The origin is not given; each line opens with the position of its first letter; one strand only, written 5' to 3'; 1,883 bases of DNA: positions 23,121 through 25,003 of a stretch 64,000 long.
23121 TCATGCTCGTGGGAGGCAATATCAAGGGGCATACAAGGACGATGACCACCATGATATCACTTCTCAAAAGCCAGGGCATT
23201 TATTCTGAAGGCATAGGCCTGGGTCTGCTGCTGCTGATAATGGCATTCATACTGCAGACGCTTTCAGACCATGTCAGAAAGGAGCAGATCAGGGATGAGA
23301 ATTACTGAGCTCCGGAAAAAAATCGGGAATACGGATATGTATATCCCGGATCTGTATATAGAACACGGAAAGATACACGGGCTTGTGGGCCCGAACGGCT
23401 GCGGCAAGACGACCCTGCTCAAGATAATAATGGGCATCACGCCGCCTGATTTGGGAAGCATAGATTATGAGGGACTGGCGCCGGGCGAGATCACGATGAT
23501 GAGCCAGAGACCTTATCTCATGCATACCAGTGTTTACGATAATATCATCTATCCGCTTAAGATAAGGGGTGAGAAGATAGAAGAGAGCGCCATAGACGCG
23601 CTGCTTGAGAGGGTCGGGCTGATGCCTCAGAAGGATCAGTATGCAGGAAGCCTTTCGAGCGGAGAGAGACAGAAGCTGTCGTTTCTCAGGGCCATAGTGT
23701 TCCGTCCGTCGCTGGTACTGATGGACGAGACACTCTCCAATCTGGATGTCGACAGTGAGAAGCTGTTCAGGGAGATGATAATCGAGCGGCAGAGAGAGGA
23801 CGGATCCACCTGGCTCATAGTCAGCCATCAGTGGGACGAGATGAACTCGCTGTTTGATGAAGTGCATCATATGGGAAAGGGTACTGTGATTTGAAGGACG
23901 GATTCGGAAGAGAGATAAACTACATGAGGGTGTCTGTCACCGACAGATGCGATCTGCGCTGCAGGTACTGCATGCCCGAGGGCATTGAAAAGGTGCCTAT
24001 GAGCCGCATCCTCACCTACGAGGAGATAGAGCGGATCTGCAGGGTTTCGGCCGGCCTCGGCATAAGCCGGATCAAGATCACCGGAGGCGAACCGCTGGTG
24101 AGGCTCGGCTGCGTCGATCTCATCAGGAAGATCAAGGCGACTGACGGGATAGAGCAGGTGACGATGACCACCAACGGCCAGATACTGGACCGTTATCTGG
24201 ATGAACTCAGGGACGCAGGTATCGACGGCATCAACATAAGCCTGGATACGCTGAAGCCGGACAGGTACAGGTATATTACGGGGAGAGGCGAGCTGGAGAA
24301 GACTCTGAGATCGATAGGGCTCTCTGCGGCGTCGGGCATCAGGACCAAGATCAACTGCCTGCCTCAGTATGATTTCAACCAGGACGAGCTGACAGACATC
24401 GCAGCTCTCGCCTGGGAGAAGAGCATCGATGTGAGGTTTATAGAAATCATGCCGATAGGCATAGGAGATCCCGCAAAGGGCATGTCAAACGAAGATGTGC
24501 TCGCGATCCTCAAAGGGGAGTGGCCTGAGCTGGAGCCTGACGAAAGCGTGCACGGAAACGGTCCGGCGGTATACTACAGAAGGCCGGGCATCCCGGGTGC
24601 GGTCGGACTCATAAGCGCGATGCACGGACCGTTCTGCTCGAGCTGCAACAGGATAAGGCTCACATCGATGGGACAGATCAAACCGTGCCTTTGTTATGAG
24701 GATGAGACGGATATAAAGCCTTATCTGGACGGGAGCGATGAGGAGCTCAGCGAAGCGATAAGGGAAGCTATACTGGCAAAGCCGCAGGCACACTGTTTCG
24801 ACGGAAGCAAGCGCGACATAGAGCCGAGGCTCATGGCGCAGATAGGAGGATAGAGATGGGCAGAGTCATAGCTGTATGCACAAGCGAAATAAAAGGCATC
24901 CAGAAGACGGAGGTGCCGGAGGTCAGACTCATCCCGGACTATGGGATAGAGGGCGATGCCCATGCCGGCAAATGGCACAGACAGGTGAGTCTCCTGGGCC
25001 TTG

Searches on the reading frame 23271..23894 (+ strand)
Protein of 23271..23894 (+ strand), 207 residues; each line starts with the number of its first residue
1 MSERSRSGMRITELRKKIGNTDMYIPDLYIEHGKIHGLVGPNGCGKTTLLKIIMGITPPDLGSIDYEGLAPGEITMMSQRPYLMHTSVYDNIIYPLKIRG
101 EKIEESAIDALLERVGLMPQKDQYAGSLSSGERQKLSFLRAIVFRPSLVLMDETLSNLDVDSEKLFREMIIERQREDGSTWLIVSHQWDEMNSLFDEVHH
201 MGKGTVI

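Call 76: search_protein_families(library=pfam, proteins=[window:23271-23894:+], max_evalue=0.00001)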
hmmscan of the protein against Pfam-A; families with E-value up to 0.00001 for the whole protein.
window:23271-23894:+ (207 aa): 3 families
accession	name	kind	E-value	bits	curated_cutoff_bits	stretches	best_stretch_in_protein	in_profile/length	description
PF00005.33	ABC_tran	-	5.7e-25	88.9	25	1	27-155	5-136/137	ABC transporter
PF02463.25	SMC_N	-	4.8e-08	33.1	40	0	94-193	109-204/220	RecF/RecN/SMC N terminal domain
PF13304.12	AAA_21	-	1.1e-07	32.7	27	0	35-53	1-19/304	AAA domain, putative AbiEii toxin, Type IV TA system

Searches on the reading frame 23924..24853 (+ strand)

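Call 76: search_protein_families(library=pfam, proteins=[window:23924-24853:+], max_evalue=0.00001)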
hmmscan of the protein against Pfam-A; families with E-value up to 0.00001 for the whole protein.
window:23924-24853:+ (309 aa): 3 families
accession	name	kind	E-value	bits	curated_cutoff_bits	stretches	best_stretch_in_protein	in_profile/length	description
PF06463.18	Mob_synth_C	-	3e-31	108.5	37.4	1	168-290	1-126/128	Molybdenum Cofactor Synthesis C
PF04055.27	Radical_SAM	-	3.6e-29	102.5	29.5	1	3-162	1-165/166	Radical SAM superfamily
PF13353.11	Fer4_12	-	1.7e-08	35.3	22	1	7-105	13-111/137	4Fe-4S single cluster domain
